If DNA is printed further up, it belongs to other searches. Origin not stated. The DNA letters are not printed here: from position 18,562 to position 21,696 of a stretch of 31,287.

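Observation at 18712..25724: Cluster of an ACP/acyl-AMP-ligase/acyltransferase fusion, a GH17-GT2 glucan synthase and an OpgC-like acyltransferase. This is a candidate pathway for an acylated periplasmic beta-glucan or glycolipid.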

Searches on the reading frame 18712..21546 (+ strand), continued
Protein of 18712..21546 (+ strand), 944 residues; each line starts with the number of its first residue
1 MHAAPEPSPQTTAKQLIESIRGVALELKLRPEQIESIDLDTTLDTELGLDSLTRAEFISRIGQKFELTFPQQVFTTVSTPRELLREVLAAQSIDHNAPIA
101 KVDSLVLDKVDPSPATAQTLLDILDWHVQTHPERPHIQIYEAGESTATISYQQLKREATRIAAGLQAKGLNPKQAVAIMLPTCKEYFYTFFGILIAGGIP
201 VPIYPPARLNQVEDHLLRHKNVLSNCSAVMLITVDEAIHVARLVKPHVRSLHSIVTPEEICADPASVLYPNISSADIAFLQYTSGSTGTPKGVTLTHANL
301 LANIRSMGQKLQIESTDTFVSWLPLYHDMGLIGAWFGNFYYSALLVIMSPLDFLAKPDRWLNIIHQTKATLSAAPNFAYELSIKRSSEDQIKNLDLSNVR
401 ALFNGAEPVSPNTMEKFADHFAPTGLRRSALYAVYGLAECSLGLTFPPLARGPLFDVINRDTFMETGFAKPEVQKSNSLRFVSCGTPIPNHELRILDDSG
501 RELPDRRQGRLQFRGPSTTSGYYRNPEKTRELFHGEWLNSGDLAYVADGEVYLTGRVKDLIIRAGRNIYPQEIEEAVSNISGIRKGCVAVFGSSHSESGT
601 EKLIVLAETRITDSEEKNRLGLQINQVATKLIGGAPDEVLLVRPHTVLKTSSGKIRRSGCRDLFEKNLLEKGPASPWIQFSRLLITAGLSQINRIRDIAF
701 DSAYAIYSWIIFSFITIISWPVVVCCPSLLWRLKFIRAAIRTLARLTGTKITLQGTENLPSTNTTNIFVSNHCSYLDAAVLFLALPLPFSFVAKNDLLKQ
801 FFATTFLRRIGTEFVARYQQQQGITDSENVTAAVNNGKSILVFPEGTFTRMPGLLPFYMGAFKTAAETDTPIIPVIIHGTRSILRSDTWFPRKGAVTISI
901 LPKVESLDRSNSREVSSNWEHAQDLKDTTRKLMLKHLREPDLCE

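Call 10: find_related_loci(query=A1, collection=genome_contigs, flank=10000)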
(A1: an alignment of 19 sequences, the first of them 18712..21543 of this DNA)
Query A1 (944 aa) in genome_contigs; peptide patterns used: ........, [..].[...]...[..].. (x = any residue, [..] = any of these).
600 stretches matched a pattern (row limit reached: there are more); 599 encode a relative of the query (tblastn E <= 1e-3); the best 80 are kept; 80 distinct loci.
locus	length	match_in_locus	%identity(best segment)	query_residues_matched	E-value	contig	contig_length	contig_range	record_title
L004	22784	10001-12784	60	12-942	0e+0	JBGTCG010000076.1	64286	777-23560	MAG: Methylococcales bacterium isolate JTS-RE114 k141_4767356, whole genome shotgun sequence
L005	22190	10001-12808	53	10-944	0e+0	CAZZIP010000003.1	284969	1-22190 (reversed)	MAG TPA_asm: uncultured Methylococcales bacterium isolate binchicken_co30_122 genome assembly, contig: NODE_33_length_28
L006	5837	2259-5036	51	11-944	0e+0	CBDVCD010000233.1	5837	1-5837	MAG TPA_asm: uncultured Gammaproteobacteria bacterium isolate SRR22302365_binner13_Refined_117 genome assembly, contig:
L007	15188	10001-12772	51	13-944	0e+0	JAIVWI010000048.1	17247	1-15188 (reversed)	MAG: Oceanospirillum sp. isolate HYP3_US_01_1 NODE_344_length_17247_cov_0.459287, whole genome shotgun sequence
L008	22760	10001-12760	52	16-942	0e+0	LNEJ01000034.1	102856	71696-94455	MAG: Gammaproteobacteria bacterium Ga0074134 Ga0074134_132.1, whole genome shotgun sequence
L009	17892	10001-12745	52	35-940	0e+0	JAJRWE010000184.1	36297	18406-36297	MAG: Gammaproteobacteria bacterium isolate Dive96_bin2.149 k141_2698455, whole genome shotgun sequence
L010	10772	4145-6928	49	5-942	0e+0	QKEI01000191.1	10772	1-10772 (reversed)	MAG: Candidatus Muproteobacteria bacterium isolate SZUA-472 scaffold_41050, whole genome shotgun sequence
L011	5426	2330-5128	48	12-942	0e+0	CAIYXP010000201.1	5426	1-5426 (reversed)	MAG: uncultured Methylococcaceae bacterium isolate Loclat_bin-06492 genome assembly, contig: bin-06492:201/542, whole ge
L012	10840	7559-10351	47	15-942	0e+0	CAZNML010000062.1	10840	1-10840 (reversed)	MAG TPA_asm: uncultured Thiosulfatimonas sp. isolate SRP167671_co3_106 genome assembly, contig: NODE_2542_length_10840_c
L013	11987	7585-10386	49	10-944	0e+0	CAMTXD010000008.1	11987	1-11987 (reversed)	MAG: uncultured Gallionellaceae bacterium isolate G04_MAG_00050 genome assembly, contig: G04_MAG_00050_000000000124, who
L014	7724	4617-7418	47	7-943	0e+0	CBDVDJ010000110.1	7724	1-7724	MAG TPA_asm: uncultured bacterium isolate SRR21487738_concoct_129 genome assembly, contig: ERZ25083882.4002, whole genom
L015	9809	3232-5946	48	36-943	0e+0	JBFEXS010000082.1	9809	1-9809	MAG: Sulfurimonadaceae bacterium isolate Mix_mud09.2021.07.26 k141_162465_length_9809_cov_12.5031, whole genome shotgun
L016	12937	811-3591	47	14-941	0e+0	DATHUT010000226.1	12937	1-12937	MAG TPA_asm: Gammaproteobacteria bacterium isolate SMAG_U16114 k141_1557136, whole genome shotgun sequence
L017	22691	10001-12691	49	5-900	0e+0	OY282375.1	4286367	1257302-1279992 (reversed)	MAG: uncultured Candidatus Entotheonella sp. genome assembly, chromosome: 1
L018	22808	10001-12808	47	8-942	0e+0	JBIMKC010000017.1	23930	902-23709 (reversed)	MAG: Chromatiales bacterium isolate Lehman Caves 20pBin3 NODE_19_length_23930_cov_25.655162, whole genome shotgun sequen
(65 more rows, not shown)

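Call 45: search_solved_structures(query=window:18712-21543:+, max_evalue=0.00001)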
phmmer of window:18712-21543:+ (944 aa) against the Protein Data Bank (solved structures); distinct sequences matched with E-value up to 0.00001: 217 (the best 60 are shown).
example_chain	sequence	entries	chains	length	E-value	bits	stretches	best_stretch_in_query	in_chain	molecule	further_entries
7r7f_A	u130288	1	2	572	1.7e-85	290.6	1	120-664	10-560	Polyketide synthase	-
7r7e_A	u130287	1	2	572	2.2e-85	290.2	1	120-664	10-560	Polyketide synthase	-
7r7g_A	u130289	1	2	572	8.2e-85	288.4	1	120-664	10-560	Polyketide synthase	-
3pbk_A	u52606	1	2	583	2e-81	277.1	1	146-666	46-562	Fatty Acyl-Adenylate Ligase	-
3kxw_A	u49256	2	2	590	1.2e-78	267.9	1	118-667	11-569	Saframycin Mx1 synthetase B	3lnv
7wua_A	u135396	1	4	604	7.6e-72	245.5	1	154-660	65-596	Acyl-CoA synthase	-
5ey9_A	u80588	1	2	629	3.7e-70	239.9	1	161-678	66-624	Long-chain-fatty-acid--AMP ligase FadD32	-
5hm3_A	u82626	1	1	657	3.9e-69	236.5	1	163-678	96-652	Long-chain-fatty-acid--AMP ligase FadD32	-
5d6j_A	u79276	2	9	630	7.6e-67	228.9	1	151-669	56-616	Acyl-CoA synthase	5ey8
5icr_A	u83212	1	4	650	8.9e-67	228.7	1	151-669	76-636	Acyl-CoA synthase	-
6ulx_A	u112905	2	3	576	4.6e-65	223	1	117-664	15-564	Amino acid adenylation domain-containing protein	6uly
6ulw_A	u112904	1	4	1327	4.5e-64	219.7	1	117-664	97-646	Amino acid adenylation domain-containing protein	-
8hd4_A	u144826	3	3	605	1.3e-63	218.2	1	146-676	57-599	Long-chain-fatty-acid--AMP ligase FadD23 | Fatty-acid-CoA ligase FadD23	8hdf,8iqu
4r0m_B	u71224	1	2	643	1.2e-59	205.1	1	143-669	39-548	McyG protein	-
5d6n_A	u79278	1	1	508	7.2e-55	189.3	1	151-556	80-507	Acyl-CoA synthase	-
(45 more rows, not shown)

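Call 57: find_encoding_contigs(protein=P0004, flank=8000, max_places=2)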
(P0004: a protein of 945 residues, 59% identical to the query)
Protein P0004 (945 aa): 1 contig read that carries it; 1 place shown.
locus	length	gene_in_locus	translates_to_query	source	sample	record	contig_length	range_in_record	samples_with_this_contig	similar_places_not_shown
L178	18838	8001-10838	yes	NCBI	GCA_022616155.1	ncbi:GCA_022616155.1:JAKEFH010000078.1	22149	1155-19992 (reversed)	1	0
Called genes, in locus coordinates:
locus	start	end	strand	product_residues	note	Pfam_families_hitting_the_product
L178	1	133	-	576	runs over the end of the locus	PF20423:AceK_regulatory, PF06315:AceK_kinase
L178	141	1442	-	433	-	PF00180:Iso_dh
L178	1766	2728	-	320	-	PF00158:Sigma54_activat, PF01078:Mg_chelatase (faint), PF14532:Sigma54_activ_2, PF07724:AAA_2, PF07728:AAA_5 (weak), PF00004:AAA (weak), PF25601:AAA_lid_14, PF02954:HTH_8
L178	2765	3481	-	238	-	PF13386:DsbD_2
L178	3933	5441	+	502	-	PF00171:Aldedh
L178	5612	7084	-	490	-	PF01435:Peptidase_M48, PF13174:TPR_6 (faint), PF20308:TPR-S (faint), PF13428:TPR_14 (faint), PF12895:ANAPC3 (faint), PF13432:TPR_16 (weak), PF14559:TPR_19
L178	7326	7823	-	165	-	PF01613:Flavin_Reduct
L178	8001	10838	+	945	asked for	PF00550:PP-binding, PF00501:AMP-binding, PF01553:Acyltransferase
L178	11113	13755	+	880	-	PF00332:Glyco_hydro_17 (weak), PF13506:Glyco_transf_21, PF00535:Glycos_transf_2, PF13641:Glyco_tranf_2_3, PF13632:Glyco_trans_2_3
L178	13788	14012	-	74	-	-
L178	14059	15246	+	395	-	PF10129:OpgC_C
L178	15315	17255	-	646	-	PF01209:Ubie_methyltran, PF05175:MTS (weak), PF13489:Methyltransf_23, PF08241:Methyltransf_11, PF08242:Methyltransf_12, PF13649:Methyltransf_25, PF13847:Methyltransf_31, PF07478:Dala_Dala_lig_C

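Call 58: find_encoding_contigs(protein=P0017, flank=8000, max_places=2)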
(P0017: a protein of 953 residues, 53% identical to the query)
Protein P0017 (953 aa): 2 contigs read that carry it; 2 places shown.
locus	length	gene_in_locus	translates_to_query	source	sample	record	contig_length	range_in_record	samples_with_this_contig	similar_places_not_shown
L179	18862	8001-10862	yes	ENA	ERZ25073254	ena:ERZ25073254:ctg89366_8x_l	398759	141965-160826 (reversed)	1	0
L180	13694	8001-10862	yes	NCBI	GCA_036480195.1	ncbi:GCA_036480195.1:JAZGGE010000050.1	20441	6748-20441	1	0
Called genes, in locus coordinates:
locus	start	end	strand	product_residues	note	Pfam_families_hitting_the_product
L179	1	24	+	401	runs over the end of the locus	PF13145:Rotamase_2, PF00639:Rotamase, PF13616:Rotamase_3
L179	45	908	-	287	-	PF05673:DUF815, PF13191:AAA_16 (weak)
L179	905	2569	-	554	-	PF00005:ABC_tran, PF02463:SMC_N (faint), PF13304:AAA_21 (faint), PF13555:AAA_29 (faint), PF12848:ABC_tran_Xtn, PF00005:ABC_tran, PF13476:AAA_23 (weak)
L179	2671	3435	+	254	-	PF00459:Inositol_P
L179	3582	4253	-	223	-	PF00834:Ribul_P_3_epim, PF01729:QRPTase_C (faint)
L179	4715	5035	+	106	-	-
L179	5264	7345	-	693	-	PF00009:GTP_EFTU, PF03144:GTP_EFTU_D2, PF22042:EF-G_D2, PF14492:EFG_III, PF03764:EFG_IV, PF00679:EFG_C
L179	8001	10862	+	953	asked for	PF00550:PP-binding, PF00501:AMP-binding, PF01553:Acyltransferase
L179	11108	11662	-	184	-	PF05981:CreA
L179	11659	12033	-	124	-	PF01844:HNH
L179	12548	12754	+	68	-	PF00313:CSD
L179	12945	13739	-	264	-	-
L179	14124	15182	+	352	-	PF01548:DEDD_Tnp_IS110, PF02371:Transposase_20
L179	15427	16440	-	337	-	PF00482:T2SSF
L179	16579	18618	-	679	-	PF01740:STAS, PF05157:MshEN, PF00437:T2SSE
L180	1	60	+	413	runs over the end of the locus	PF13145:Rotamase_2, PF00639:Rotamase, PF13616:Rotamase_3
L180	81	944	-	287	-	PF05673:DUF815, PF13191:AAA_16 (weak)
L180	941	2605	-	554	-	PF00005:ABC_tran, PF02463:SMC_N (faint), PF13304:AAA_21 (faint), PF13555:AAA_29 (faint), PF12848:ABC_tran_Xtn, PF00005:ABC_tran, PF13476:AAA_23 (weak)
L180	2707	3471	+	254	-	PF00459:Inositol_P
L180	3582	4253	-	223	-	PF00834:Ribul_P_3_epim, PF01729:QRPTase_C (faint)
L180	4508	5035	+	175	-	-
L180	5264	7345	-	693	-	PF00009:GTP_EFTU, PF03144:GTP_EFTU_D2, PF22042:EF-G_D2, PF14492:EFG_III, PF03764:EFG_IV, PF00679:EFG_C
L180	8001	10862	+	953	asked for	PF00550:PP-binding, PF00501:AMP-binding, PF01553:Acyltransferase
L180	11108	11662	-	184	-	PF05981:CreA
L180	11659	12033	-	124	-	PF01844:HNH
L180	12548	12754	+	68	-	PF00313:CSD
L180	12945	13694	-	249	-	?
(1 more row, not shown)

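Call 62: predict_structure(alignment_id=A1)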
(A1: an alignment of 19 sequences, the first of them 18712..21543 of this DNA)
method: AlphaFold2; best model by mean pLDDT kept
length: 944 residues; sequences in the alignment: 19
mean_pLDDT: 75.7   pTM: 0.59
mean pLDDT of the five models: 75.7, 75.6, 74.8, 72.4, 69.1
residues with pLDDT >= 90: 113; 70-90: 562; 50-70: 193; < 50: 76
segments of 3 or more residues with pLDDT < 50: 1-5, 95-98, 283-290, 324-329, 436-441, 448-451, 673-677, 846-857, 882-892, 911-915, 941-944
pLDDT, mean of each block of 10 residues (from residue 1): 52 87 75 80 75 74 78 77 85 53 67 82 93 88 72 95 94 88 86 91 68 70 80 84 78 91 85 76 46 66 71 69 51 71 79 69 75 63 76 80 64 83 84 52 53 75 90 82 74 86 92 70 56 77 85 77 80 87 85 68 87 85 90 85 73 70 77 48 59 67 72 85 85 88 83 88 86 74 86 82 85 73 76 87 57 48 85 83 45 71 73 59 83 72 42
secondary structure, 60 per line:
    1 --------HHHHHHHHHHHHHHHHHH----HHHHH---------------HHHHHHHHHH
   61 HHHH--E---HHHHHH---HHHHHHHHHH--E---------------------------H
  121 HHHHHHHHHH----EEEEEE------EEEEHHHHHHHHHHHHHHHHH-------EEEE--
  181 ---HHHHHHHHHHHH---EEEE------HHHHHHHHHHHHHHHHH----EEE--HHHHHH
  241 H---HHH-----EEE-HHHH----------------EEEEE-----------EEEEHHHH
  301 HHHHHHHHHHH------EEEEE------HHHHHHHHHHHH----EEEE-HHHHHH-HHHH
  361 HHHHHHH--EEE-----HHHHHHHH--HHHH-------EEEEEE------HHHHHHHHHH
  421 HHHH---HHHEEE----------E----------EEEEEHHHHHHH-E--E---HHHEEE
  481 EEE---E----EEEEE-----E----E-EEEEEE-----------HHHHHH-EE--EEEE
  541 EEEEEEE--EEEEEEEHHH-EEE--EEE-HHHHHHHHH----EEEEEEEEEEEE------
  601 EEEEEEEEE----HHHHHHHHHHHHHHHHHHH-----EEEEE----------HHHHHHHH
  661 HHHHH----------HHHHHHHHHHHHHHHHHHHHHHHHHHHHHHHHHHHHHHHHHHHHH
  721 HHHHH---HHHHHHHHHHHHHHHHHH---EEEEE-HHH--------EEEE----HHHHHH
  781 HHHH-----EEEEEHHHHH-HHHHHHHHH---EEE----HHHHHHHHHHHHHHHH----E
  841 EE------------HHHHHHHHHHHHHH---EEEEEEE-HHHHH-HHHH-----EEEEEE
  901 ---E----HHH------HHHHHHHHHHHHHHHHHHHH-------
elements in order (helices of 4 or more, strands of 3 or more residues): H9-26 H31-35 H51-64 H71-76 H80-89 H120-130 E135-140 E147-150 H151-167 E175-178 H184-195 E199-202 H209-225 E230-232 H235-241 E253-255 H257-260 E277-281 E293-296 H297-311 E318-322 H329-340 E345-348 H350-355 H357-367 E370-372 H378-385 H388-391 E399-404 H411-424 E431-433 E455-459 H460-466 E478-483 E492-496 E509-514 H526-531 E537-547 E550-556 E561-563 E566-568 H570-578 E583-594 E601-609 H614-632 E638-642 H653-665 H676-725 H729-746 E750-754 E767-770 H775-784 E790-794 H795-799 H801-809 E813-815 H820-835 E840-842 H855-868 E872-878 H880-884 H886-889 E895-900 H918-937
